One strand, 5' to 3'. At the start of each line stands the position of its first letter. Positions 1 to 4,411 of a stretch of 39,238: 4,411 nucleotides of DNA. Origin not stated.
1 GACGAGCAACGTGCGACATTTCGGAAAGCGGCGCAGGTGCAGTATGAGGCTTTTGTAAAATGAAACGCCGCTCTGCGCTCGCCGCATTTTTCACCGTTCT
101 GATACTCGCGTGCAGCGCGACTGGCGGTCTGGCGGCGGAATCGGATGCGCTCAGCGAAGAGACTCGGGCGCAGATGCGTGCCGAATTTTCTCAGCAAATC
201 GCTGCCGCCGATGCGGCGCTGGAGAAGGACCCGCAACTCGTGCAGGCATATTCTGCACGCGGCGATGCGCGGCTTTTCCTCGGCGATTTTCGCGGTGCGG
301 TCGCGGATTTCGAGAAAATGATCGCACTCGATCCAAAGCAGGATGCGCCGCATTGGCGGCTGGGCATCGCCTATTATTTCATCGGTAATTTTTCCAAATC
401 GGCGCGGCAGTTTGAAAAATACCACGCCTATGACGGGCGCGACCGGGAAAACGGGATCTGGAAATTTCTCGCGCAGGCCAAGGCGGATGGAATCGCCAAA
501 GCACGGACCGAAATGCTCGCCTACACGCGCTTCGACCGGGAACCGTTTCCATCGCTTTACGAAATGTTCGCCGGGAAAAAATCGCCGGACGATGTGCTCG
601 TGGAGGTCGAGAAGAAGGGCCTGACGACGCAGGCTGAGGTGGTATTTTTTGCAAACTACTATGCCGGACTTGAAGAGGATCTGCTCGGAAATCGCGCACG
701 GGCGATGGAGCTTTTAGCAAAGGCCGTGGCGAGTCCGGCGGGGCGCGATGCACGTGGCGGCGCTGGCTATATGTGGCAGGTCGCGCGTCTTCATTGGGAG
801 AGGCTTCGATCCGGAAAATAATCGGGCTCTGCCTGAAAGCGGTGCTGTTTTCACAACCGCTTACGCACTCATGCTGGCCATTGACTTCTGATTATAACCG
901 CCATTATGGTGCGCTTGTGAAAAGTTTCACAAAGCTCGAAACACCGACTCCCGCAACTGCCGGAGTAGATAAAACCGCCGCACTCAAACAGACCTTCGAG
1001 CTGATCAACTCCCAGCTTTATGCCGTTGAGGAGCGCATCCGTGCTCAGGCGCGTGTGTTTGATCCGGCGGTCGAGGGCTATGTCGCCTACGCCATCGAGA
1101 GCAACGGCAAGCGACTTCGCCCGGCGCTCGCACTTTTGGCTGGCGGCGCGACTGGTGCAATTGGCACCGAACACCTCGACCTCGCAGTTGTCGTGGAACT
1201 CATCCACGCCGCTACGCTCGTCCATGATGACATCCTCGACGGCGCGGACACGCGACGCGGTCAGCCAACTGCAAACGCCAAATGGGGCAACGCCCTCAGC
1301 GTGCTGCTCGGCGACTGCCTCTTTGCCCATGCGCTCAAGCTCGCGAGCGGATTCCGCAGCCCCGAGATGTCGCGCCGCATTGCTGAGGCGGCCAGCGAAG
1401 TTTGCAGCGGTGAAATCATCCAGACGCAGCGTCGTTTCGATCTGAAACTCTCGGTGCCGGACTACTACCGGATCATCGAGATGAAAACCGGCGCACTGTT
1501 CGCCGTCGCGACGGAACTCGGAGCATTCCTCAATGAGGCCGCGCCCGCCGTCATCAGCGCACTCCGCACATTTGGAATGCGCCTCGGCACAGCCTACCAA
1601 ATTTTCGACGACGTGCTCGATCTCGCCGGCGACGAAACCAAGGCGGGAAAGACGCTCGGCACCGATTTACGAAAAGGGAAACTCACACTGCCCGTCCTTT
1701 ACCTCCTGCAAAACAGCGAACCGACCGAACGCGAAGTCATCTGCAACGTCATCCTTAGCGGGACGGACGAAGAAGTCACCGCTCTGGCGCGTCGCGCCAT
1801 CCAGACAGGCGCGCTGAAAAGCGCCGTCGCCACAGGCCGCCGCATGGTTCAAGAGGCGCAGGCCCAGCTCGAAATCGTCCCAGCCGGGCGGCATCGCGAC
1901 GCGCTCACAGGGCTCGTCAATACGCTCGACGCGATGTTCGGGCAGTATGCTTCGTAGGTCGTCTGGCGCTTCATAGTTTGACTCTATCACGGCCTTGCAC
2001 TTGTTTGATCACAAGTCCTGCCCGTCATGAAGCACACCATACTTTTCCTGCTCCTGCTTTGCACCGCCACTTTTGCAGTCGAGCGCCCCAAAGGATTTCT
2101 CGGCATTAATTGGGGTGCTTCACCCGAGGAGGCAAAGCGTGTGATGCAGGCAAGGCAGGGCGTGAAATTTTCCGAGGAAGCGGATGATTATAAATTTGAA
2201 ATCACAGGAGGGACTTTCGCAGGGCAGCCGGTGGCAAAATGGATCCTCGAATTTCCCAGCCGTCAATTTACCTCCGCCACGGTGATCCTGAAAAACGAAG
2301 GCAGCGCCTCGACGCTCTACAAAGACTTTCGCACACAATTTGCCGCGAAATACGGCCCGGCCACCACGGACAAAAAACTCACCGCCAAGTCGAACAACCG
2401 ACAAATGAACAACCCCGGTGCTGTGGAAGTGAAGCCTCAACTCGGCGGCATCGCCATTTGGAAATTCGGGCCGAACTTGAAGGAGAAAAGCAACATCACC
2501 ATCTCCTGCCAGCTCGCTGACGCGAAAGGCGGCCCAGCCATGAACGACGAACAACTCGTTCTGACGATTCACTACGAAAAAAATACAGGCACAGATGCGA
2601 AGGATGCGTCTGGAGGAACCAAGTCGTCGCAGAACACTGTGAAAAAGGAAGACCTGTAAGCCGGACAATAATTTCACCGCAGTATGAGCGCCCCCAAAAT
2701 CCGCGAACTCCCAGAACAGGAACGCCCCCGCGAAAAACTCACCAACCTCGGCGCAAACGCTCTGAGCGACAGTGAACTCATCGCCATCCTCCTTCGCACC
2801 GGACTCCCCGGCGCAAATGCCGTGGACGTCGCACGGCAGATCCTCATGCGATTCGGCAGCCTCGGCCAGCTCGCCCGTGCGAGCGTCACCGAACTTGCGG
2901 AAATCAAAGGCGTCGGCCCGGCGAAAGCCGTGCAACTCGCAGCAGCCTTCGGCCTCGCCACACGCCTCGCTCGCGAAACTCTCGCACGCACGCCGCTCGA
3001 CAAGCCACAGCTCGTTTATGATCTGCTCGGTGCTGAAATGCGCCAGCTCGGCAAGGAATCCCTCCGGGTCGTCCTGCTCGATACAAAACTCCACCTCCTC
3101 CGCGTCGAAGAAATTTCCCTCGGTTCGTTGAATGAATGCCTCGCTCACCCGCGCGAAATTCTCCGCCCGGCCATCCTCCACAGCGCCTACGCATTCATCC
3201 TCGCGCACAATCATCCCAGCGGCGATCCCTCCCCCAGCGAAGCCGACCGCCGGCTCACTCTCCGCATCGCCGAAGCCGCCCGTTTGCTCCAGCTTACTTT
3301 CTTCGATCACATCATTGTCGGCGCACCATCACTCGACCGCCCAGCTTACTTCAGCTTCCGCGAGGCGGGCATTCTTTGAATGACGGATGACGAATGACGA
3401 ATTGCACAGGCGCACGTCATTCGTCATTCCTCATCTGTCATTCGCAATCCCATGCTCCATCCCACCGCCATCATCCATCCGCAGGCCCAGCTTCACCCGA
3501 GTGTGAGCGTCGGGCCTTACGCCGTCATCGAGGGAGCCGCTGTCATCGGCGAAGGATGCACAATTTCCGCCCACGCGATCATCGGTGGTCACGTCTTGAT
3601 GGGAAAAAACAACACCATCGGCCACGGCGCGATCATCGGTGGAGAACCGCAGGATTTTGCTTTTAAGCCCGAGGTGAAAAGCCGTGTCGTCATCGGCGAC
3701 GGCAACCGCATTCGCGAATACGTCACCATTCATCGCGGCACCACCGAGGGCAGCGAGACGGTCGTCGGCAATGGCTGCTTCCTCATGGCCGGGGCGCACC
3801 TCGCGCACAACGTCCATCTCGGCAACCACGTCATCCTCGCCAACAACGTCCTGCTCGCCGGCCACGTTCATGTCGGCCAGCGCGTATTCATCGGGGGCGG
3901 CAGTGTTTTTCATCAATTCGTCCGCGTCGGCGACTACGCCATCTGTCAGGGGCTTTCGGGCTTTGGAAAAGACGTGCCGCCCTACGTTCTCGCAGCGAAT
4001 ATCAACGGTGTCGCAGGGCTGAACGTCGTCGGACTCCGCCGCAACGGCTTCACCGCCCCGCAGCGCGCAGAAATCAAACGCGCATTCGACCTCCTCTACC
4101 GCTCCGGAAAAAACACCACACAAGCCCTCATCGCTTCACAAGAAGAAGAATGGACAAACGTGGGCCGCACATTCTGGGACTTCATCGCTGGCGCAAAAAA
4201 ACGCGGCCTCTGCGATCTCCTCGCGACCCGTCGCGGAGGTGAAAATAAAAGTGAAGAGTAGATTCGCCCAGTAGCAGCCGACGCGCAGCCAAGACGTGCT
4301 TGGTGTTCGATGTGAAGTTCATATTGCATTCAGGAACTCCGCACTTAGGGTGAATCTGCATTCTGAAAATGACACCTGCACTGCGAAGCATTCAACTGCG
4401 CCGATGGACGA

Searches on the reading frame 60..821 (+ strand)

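Call 70: search_protein_families(library=pfam, proteins=[window:60-821:+], max_evalue=0.00001)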
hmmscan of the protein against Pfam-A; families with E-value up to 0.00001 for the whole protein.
window:60-821:+ (253 aa): 3 families
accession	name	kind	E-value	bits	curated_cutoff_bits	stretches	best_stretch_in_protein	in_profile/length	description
PF07719.23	TPR_2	-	3.5e-08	33.4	27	0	62-93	2-33/34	Tetratricopeptide repeat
PF13414.12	TPR_11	-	6.7e-08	32.5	26.8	0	68-106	1-39/42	TPR repeat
PF13371.12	TPR_9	-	4.9e-06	26.9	35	0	40-95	8-61/73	Tetratricopeptide repeat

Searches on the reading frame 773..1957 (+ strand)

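Call 70: search_protein_families(library=pfam, proteins=[window:773-1957:+], max_evalue=0.00001)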
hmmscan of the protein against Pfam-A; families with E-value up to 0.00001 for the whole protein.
window:773-1957:+ (394 aa): 1 family
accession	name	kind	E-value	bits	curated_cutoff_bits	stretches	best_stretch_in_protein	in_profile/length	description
PF00348.22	polyprenyl_synt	-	2.5e-68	230.4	27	1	100-332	4-239/251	Polyprenyl synthetase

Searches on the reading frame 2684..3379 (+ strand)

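Call 70: search_protein_families(library=pfam, proteins=[window:2684-3379:+], max_evalue=0.00001)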
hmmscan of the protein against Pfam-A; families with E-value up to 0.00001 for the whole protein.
window:2684-3379:+ (231 aa): 2 families
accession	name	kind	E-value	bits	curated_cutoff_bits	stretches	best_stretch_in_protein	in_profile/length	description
PF04002.20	RadC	-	3.9e-38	130.5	22.1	1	106-229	2-120/121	RadC-like JAB domain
PF20582.4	UPF0758_N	-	8.6e-30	103.1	27.1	1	6-83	1-77/77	UPF0758 N-terminal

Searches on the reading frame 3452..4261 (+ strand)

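Call 70: search_protein_families(library=pfam, proteins=[window:3452-4261:+], max_evalue=0.00001)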
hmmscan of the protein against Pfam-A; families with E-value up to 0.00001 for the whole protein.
window:3452-4261:+ (269 aa): 3 families
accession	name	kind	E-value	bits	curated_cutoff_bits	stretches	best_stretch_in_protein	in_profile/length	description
PF00132.30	Hexapep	-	1e-27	95.1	27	1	103-137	2-36/36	Bacterial transferase hexapeptide (six repeats)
PF13720.11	Acetyltransf_11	-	1.7e-19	70.4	24.5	1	174-254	1-82/82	Udp N-acetylglucosamine O-acyltransferase; Domain 2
PF25084.1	LbH_EIF2B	-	1.8e-11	44.4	54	1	74-161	17-101/105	EIF2B subunit epsilon LbH domain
